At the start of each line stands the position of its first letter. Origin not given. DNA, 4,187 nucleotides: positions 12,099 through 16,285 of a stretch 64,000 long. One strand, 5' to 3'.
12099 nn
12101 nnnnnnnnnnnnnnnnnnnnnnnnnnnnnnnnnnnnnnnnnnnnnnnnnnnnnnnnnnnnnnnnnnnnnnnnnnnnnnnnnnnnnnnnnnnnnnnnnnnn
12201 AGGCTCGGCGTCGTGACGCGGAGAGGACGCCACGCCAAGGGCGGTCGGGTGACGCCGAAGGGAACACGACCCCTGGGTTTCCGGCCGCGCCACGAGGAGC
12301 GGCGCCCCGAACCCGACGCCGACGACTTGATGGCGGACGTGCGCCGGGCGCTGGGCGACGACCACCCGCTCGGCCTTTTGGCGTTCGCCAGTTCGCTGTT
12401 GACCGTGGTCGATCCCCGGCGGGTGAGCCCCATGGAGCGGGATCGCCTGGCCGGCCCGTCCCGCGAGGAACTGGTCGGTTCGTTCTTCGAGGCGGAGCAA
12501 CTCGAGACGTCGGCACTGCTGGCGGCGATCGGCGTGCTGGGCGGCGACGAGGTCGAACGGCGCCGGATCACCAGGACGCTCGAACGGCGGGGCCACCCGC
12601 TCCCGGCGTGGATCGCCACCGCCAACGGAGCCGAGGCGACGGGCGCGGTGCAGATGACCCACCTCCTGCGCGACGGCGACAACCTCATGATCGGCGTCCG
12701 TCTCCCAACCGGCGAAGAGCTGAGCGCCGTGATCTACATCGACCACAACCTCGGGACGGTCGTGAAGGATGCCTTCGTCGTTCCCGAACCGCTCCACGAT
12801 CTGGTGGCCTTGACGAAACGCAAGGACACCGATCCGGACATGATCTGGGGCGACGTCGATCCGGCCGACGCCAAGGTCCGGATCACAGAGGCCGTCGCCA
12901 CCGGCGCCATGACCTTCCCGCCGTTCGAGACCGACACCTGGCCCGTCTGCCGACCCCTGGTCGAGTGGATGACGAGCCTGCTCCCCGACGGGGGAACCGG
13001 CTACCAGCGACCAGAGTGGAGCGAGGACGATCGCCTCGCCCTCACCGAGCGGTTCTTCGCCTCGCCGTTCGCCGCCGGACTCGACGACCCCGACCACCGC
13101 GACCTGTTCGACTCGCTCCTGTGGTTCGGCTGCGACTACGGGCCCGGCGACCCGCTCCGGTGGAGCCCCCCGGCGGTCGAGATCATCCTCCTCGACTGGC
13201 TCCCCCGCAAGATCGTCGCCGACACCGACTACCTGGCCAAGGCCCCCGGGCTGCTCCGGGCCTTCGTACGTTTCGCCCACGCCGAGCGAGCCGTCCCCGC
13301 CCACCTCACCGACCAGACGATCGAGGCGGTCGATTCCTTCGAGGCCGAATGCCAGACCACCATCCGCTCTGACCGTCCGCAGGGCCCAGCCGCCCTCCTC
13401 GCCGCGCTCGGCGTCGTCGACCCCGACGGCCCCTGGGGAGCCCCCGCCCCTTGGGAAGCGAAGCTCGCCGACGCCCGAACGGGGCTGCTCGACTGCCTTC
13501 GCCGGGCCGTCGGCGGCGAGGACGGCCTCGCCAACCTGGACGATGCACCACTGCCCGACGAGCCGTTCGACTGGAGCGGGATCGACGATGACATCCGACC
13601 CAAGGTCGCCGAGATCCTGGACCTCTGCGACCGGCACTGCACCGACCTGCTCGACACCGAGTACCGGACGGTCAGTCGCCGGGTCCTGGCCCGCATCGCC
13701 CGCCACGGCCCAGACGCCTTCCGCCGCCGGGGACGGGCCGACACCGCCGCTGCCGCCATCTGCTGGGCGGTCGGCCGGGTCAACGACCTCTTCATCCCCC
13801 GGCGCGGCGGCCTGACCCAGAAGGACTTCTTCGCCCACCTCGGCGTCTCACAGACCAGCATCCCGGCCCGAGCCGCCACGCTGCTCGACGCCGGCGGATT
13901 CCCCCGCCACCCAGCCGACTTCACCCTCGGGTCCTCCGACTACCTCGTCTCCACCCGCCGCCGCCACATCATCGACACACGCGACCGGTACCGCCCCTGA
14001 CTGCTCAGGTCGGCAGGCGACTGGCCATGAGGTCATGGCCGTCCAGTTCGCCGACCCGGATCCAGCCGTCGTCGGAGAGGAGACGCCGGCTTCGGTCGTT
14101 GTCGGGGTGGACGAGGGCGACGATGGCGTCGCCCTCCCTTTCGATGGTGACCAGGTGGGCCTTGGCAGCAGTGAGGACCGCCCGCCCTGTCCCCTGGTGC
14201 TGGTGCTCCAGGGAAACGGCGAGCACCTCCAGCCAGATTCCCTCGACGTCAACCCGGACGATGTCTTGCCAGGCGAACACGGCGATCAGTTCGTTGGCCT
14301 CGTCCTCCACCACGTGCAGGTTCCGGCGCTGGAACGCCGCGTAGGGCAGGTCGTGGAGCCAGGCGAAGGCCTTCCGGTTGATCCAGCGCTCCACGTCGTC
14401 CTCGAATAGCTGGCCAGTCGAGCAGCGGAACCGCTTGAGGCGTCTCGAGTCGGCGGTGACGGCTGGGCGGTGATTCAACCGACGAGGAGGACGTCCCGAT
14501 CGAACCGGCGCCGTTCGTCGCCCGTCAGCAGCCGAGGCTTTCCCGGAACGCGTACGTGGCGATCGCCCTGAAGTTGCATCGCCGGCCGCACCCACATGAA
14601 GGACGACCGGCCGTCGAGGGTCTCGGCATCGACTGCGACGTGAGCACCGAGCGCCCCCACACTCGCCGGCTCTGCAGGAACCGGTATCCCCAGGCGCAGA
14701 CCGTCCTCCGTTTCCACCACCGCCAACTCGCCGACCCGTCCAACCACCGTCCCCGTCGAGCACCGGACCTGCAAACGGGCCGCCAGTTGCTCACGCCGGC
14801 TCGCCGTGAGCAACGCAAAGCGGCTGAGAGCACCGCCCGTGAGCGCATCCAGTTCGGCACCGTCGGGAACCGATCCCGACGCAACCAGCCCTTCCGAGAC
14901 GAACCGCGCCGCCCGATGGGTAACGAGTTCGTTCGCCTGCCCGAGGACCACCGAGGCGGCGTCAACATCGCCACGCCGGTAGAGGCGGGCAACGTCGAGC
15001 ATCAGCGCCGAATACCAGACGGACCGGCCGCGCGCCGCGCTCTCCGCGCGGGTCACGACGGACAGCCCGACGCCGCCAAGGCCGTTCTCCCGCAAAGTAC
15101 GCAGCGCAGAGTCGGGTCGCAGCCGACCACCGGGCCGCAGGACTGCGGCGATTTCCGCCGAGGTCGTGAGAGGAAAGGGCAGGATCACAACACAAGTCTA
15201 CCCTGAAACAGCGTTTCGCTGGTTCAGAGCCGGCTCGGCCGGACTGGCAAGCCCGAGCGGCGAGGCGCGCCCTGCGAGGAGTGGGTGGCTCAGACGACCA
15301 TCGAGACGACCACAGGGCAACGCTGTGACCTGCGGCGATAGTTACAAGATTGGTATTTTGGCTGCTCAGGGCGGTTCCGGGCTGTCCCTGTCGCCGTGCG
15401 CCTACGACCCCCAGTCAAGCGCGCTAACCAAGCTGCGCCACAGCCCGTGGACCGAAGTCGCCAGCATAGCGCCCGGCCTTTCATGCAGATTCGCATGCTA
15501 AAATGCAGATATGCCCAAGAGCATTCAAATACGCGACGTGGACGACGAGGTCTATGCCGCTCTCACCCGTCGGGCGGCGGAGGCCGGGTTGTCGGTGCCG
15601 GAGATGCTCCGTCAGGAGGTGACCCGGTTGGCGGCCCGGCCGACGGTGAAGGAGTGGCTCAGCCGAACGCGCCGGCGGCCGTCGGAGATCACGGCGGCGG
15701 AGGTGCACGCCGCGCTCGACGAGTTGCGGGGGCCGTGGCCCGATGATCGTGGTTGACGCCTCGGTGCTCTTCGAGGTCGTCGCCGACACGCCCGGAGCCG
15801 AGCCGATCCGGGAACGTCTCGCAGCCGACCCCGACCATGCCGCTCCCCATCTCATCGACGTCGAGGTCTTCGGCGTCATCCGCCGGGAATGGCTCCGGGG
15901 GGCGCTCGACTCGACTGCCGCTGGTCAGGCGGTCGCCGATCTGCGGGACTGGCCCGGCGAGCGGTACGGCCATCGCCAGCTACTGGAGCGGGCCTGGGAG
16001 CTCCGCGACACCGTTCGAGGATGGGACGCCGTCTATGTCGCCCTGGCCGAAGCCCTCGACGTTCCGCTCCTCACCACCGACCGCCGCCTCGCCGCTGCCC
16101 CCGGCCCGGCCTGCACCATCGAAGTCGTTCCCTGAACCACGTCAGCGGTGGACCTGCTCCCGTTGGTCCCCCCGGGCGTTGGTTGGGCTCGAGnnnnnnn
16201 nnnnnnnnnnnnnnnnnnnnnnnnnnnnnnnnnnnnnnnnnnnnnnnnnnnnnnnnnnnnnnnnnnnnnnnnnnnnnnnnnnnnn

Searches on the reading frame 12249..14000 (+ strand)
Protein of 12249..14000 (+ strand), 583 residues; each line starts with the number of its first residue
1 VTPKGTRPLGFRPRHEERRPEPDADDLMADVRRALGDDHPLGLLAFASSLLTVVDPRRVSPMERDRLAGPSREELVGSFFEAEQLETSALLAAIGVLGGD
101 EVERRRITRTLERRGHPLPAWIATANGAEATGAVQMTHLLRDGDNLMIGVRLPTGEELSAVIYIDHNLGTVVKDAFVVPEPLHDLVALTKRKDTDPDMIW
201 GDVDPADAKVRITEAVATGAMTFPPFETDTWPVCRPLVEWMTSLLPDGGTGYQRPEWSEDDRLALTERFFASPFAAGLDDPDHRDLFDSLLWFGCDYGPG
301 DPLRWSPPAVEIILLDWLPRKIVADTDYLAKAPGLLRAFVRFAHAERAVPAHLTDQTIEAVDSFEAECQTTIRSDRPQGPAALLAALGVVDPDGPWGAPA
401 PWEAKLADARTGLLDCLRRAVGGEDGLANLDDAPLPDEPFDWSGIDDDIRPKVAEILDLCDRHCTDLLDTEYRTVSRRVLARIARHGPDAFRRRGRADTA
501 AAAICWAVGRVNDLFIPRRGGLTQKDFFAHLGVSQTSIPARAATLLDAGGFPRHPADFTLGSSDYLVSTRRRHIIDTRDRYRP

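Call 85: search_protein_families(library=pfam, proteins=[window:12249-14000:+], max_evalue=0.0001)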
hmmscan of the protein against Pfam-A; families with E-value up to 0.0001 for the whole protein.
window:12249-14000:+ (583 aa): 1 family
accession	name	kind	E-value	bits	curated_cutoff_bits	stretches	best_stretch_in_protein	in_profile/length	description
PF19935.4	DUF6398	-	2e-14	54.2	27.2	1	455-548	1-94/106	Domain of unknown function (DUF6398)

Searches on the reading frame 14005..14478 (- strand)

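Call 85: search_protein_families(library=pfam, proteins=[window:14005-14478:-], max_evalue=0.0001)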
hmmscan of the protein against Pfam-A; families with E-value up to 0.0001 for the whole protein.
window:14005-14478:- (157 aa): 1 family
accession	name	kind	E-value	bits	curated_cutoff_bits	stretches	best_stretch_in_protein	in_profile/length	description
PF00583.31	Acetyltransf_1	-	1.4e-05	25.8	20.7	1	39-134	15-111/116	Acetyltransferase (GNAT) family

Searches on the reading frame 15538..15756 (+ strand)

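Call 90: search_protein_families(library=pfam, proteins=[window:15538-15756:+], max_evalue=0.001)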
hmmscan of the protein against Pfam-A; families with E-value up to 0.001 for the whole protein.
window:15538-15756:+ (72 aa): 1 family
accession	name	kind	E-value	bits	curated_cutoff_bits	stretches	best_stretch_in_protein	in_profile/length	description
PF01402.27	RHH_1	-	0.00084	19.7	20.5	0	1-29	6-34/39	Ribbon-helix-helix protein, copG family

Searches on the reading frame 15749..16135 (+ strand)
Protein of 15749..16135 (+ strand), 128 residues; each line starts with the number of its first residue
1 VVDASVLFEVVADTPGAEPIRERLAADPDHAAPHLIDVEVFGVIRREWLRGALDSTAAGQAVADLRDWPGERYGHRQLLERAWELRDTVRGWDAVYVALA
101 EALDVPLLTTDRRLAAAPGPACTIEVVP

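Call 90: search_protein_families(library=pfam, proteins=[window:15749-16135:+], max_evalue=0.001)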
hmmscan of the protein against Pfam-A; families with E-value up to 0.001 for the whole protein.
window:15749-16135:+ (128 aa): 1 family
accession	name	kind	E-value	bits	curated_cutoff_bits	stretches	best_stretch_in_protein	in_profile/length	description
PF01850.27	PIN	-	7.6e-10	39.9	23.6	1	1-118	2-118/120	PIN domain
